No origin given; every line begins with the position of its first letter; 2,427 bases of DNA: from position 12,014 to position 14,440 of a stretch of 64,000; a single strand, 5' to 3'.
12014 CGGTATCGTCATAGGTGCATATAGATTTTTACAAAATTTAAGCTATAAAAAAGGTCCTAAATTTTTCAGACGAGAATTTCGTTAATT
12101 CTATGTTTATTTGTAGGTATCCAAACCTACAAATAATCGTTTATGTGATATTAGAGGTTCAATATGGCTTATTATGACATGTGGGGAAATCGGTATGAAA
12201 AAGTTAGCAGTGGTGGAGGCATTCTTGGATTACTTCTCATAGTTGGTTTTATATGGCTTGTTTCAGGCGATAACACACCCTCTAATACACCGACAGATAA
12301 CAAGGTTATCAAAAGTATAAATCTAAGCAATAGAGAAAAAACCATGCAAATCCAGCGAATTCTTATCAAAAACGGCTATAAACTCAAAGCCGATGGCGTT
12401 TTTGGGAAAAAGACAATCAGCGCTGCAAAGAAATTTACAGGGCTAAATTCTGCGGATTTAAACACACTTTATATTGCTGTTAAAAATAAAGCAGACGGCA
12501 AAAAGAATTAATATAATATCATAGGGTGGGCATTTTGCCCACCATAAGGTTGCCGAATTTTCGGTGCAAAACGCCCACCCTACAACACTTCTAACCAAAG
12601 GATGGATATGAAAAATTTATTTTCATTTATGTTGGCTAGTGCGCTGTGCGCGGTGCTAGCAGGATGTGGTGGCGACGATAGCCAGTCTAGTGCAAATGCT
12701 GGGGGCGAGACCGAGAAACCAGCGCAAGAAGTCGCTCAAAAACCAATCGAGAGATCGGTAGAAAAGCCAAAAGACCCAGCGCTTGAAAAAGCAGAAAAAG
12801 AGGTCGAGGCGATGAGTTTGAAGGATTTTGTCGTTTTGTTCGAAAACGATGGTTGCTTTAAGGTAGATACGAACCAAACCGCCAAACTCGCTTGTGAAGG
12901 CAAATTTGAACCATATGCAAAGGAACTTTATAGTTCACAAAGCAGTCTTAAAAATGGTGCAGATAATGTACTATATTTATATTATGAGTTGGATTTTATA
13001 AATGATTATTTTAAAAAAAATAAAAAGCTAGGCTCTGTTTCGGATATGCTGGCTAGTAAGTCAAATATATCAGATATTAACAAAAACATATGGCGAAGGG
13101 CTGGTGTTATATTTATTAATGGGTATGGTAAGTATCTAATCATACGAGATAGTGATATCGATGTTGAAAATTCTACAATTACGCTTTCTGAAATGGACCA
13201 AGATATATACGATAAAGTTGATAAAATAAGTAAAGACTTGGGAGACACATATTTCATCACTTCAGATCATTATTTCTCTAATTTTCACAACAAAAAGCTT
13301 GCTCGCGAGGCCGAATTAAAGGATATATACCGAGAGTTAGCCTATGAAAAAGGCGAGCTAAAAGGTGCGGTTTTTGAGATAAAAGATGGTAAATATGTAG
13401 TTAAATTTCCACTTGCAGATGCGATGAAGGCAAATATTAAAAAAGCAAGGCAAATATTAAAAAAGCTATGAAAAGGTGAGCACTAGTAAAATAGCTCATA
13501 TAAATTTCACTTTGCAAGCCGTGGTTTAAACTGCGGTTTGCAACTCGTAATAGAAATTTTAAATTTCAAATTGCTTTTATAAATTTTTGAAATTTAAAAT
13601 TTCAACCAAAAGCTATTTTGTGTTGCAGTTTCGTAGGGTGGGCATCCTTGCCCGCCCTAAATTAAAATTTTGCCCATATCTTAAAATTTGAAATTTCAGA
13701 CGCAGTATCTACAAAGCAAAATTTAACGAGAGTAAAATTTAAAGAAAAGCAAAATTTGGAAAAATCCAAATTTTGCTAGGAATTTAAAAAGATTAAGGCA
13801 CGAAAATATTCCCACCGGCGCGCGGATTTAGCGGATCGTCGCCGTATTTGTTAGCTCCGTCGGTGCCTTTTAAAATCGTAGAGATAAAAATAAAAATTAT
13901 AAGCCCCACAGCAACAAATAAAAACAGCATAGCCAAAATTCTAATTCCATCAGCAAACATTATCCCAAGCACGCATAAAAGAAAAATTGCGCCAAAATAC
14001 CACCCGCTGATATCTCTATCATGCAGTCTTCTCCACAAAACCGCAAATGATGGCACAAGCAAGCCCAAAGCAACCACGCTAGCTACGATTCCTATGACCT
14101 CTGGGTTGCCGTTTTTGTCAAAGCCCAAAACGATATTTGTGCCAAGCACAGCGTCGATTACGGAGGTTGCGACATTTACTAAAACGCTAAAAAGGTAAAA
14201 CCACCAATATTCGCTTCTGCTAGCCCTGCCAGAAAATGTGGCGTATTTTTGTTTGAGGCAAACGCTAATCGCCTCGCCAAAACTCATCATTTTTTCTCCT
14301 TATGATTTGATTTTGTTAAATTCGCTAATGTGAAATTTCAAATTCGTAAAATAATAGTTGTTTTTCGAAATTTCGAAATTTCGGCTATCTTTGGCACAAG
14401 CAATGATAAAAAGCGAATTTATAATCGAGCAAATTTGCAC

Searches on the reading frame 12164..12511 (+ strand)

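Call 8: search_protein_families(library=pfam, proteins=[window:12164-12511:+], max_evalue=0.01)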
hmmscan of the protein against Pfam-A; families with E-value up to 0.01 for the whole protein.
window:12164-12511:+ (115 aa): 2 families
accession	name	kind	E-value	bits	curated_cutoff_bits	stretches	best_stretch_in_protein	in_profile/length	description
PF09374.15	PG_binding_3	-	9.1e-06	26.2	24.6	1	63-102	6-42/76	Predicted Peptidoglycan domain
PF01471.23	PG_binding_1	-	0.00035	21.1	23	1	58-91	3-37/57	Putative peptidoglycan binding domain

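Call 37: search_protein_families(library=ncbifam, proteins=[window:12164-12511:+], max_evalue=0.1)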
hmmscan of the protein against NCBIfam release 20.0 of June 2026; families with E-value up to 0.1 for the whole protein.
window:12164-12511:+ (115 aa): 4 families
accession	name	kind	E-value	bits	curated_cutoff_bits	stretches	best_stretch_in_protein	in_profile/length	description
NF040573.1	holin_dep_muram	equivalog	0.0014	18.5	240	1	62-103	100-141/200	holin-associated N-acetylmuramidase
TIGR02869.1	spore_SleB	equivalog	0.0059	16.5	236.5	1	57-95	13-52/201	spore cortex-lytic enzyme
NF004786.0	PRK06132.1-3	equivalog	0.017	13.9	329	1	55-101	218-265/418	hypothetical protein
NF052336.1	PdgHdaseHSB100310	equivalog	0.026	13.9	500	1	56-94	190-229/316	peptidoglycan hydrolase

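Call 38: search_protein_families(library=padloc, proteins=[window:12164-12511:+], max_evalue=0.1)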
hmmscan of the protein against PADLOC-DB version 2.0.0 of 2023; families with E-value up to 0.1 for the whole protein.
window:12164-12511:+ (115 aa): 0 families

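Call 77: search_protein_families(library=phrogs, proteins=[window:12164-12511:+], max_evalue=0.01)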
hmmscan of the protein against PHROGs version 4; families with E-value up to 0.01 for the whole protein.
window:12164-12511:+ (115 aa): 3 families
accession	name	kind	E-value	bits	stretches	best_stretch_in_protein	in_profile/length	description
phrog_2649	-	lysis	6.4e-06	27.2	1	55-92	179-216/261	endolysin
phrog_1493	-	lysis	0.0012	19.1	1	43-98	232-292/394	endolysin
phrog_1224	-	head and packaging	0.0013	19.1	1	58-92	11-45/438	endolysin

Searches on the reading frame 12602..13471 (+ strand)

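Call 8: search_protein_families(library=pfam, proteins=[window:12602-13471:+], max_evalue=0.01)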
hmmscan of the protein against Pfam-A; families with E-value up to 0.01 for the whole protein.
window:12602-13471:+ (289 aa): 0 families

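Call 37: search_protein_families(library=ncbifam, proteins=[window:12602-13471:+], max_evalue=0.1)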
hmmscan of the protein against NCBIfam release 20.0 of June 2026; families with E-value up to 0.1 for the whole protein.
window:12602-13471:+ (289 aa): 2 families
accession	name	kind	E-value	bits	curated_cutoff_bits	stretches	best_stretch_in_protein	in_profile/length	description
NF045774.1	cytochro_C551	exception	0.015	15.3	118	1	4-45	2-42/110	cytochrome c551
NF053527.1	lipo_Cory_WKLS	subfamily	0.044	13.7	105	1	11-53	5-45/166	WKL family lipoprotein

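Call 38: search_protein_families(library=padloc, proteins=[window:12602-13471:+], max_evalue=0.1)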
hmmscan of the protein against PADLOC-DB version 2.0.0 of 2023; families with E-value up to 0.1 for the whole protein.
window:12602-13471:+ (289 aa): 0 families

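Call 77: search_protein_families(library=phrogs, proteins=[window:12602-13471:+], max_evalue=0.01)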
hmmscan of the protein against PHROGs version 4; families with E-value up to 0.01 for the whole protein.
window:12602-13471:+ (289 aa): 2 families
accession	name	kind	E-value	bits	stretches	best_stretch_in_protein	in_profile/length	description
phrog_8870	-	unknown function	0.0036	18.1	1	3-79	1-72/156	-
phrog_25477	-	unknown function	0.0087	17.4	0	3-42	1-39/162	-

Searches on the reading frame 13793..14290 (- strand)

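Call 8: search_protein_families(library=pfam, proteins=[window:13793-14290:-], max_evalue=0.01)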
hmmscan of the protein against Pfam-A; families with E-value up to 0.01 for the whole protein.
window:13793-14290:- (165 aa): 2 families
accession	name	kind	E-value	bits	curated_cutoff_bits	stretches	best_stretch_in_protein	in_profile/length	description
PF05656.20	DUF805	-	1.3e-25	90.5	25.7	1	16-150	1-110/111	Protein of unknown function (DUF805)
PF07690.21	MFS_1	-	0.002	17.6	33.4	1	27-139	204-315/347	Major Facilitator Superfamily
